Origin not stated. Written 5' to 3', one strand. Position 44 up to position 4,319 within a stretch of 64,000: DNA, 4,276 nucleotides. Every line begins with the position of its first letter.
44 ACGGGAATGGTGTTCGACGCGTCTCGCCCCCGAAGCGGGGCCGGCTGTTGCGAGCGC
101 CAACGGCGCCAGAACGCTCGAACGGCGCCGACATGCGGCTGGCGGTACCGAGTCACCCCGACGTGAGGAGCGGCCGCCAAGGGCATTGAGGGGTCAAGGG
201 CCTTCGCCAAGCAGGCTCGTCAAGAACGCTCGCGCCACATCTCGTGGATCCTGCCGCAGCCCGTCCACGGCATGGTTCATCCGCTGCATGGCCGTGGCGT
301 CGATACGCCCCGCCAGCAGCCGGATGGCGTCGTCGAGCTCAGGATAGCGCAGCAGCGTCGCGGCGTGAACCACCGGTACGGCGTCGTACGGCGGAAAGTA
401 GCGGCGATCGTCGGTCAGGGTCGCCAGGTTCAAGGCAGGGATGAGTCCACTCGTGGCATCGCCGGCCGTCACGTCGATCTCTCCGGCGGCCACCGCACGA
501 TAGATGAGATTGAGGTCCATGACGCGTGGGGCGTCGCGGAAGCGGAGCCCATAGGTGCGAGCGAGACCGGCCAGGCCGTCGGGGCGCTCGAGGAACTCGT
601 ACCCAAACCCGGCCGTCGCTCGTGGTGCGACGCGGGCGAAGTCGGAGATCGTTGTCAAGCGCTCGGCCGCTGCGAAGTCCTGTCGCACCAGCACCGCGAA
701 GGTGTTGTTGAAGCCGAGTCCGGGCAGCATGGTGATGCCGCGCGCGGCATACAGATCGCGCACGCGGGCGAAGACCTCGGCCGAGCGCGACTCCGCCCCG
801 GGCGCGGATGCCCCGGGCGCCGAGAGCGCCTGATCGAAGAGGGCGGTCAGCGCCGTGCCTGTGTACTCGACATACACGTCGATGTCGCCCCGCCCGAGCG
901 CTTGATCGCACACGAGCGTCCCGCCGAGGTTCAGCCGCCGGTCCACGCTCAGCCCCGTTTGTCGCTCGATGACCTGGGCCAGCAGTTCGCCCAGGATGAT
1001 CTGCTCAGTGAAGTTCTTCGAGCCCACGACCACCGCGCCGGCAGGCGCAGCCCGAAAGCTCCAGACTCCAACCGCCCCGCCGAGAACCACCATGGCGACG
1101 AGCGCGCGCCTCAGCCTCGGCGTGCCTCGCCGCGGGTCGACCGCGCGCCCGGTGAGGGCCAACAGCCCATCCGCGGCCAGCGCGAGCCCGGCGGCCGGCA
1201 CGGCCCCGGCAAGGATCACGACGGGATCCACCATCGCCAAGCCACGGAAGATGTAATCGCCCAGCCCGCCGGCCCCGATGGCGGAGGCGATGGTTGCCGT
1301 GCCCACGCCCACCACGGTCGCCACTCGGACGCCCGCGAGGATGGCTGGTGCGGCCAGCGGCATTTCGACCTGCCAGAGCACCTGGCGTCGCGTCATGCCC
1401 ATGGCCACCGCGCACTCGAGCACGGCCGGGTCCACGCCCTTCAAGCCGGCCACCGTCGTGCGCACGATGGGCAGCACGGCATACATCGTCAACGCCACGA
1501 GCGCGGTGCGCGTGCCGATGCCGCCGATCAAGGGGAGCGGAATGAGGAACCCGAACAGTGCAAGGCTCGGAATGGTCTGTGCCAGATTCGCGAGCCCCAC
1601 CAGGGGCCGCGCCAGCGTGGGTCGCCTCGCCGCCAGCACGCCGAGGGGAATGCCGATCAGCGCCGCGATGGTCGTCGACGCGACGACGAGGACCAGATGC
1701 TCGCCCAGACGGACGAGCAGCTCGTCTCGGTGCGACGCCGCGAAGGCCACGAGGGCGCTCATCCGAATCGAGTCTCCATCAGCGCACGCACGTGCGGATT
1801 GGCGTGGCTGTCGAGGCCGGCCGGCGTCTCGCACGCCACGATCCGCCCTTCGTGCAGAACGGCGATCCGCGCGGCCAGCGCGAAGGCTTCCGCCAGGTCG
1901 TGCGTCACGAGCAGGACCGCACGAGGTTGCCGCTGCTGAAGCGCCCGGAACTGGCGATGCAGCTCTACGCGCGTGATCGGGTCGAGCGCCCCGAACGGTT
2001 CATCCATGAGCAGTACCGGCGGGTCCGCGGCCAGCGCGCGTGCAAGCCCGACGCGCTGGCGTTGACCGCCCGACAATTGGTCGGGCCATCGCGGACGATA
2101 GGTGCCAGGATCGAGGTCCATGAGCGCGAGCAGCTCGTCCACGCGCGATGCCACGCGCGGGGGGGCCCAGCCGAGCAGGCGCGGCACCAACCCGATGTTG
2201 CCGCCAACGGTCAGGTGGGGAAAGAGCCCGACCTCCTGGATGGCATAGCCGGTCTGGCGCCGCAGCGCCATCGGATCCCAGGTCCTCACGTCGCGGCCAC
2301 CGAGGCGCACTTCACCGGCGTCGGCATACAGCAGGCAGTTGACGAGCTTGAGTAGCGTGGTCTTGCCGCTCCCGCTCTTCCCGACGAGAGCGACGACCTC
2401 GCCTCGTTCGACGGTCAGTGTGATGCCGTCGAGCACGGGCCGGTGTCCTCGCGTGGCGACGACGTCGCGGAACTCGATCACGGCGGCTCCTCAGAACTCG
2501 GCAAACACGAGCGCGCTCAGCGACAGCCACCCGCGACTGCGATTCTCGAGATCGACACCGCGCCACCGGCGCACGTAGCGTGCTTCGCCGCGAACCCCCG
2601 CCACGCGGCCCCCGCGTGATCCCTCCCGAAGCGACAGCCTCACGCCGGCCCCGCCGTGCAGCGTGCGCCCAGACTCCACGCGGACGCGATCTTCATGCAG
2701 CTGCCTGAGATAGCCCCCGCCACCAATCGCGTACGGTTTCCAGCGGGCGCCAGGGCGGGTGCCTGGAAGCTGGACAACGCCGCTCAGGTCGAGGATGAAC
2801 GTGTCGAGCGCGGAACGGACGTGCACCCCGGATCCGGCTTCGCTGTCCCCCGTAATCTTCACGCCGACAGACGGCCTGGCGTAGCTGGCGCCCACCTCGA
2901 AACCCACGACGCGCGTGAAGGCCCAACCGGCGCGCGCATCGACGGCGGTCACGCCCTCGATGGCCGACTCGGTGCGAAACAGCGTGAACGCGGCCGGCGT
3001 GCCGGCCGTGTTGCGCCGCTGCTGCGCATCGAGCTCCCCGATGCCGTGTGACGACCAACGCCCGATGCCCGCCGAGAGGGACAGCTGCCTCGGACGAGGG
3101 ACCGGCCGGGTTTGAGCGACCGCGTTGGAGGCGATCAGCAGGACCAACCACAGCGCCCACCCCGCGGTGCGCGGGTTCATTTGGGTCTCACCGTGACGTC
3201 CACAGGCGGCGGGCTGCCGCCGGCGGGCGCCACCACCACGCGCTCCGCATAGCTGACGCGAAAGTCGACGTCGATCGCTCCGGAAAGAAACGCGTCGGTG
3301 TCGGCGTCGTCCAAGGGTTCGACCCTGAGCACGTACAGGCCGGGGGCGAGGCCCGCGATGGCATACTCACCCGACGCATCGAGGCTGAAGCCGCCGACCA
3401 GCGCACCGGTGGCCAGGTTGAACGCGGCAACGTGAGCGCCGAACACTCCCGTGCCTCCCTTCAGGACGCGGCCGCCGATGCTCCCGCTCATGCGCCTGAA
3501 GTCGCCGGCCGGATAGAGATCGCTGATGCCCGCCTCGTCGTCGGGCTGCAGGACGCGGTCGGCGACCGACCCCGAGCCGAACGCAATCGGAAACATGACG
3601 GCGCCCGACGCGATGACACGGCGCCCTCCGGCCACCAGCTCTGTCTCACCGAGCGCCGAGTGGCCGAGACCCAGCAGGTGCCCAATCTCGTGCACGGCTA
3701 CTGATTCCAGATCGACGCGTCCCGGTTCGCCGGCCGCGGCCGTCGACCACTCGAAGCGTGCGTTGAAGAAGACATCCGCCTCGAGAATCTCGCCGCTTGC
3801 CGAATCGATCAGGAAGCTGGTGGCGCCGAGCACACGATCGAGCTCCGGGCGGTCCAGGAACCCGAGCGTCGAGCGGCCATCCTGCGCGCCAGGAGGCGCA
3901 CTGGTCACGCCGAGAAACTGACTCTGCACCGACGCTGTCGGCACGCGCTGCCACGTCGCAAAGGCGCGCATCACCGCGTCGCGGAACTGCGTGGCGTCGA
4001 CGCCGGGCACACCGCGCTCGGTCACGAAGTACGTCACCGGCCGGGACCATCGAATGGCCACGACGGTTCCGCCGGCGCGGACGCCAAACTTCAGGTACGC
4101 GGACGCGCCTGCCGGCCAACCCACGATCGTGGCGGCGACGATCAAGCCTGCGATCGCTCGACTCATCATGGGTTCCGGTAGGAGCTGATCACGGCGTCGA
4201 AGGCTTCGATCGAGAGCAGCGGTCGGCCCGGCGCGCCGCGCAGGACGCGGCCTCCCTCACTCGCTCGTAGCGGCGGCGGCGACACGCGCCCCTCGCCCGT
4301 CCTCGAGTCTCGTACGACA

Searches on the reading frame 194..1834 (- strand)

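Call 37: search_protein_families(library=pfam, proteins=[window:194-1834:-], max_evalue=0.0001)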
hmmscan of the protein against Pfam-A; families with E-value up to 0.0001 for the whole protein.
window:194-1834:- (546 aa): 2 families
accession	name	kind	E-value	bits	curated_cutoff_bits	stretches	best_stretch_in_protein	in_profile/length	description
PF04069.17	OpuAC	-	6.1e-55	187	21.2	1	267-539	2-256/257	Substrate binding domain of ABC-type glycine betaine transport system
PF00528.27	BPD_transp_1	-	5.7e-20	72.2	26.4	1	61-228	1-178/184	Binding-protein-dependent transport system inner membrane component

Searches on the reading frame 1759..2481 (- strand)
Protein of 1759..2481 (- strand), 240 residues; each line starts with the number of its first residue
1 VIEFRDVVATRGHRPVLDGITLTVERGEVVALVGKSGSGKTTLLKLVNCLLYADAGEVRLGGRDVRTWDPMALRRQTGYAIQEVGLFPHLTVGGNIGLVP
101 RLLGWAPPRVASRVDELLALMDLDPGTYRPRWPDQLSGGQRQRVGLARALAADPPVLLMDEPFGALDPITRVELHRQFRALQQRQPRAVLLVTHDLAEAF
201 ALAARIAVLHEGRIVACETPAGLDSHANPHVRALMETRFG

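Call 79: search_protein_families(library=pfam, proteins=[window:1759-2481:-], max_evalue=0.0001)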
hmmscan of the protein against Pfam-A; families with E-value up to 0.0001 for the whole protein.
window:1759-2481:- (240 aa): 2 families
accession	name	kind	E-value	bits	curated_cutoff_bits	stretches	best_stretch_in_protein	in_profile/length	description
PF00005.33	ABC_tran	-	8.4e-34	117.6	25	1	17-163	1-136/137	ABC transporter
PF13304.12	AAA_21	-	2.2e-09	38.2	27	0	74-196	173-300/304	AAA domain, putative AbiEii toxin, Type IV TA system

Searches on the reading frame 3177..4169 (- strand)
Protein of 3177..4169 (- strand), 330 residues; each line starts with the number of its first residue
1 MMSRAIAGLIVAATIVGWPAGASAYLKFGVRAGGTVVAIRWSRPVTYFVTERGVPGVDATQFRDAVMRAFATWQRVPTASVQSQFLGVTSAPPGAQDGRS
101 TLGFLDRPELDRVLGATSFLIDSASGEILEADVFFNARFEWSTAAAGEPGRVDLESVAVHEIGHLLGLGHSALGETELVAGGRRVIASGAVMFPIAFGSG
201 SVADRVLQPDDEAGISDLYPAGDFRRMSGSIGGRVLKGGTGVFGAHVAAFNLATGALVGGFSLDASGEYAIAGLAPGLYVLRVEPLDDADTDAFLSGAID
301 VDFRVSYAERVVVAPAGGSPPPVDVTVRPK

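Call 37: search_protein_families(library=pfam, proteins=[window:3177-4169:-], max_evalue=0.0001)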
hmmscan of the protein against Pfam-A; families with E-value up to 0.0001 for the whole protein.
window:3177-4169:- (330 aa): 2 families
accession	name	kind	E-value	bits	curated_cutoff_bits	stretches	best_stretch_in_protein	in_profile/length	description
PF00413.30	Peptidase_M10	-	1.2e-12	48.4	24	1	43-219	5-158/159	Matrixin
PF13620.12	CarboxypepD_reg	-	2.3e-06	28.3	32.3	1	230-284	1-55/82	Carboxypeptidase regulatory-like domain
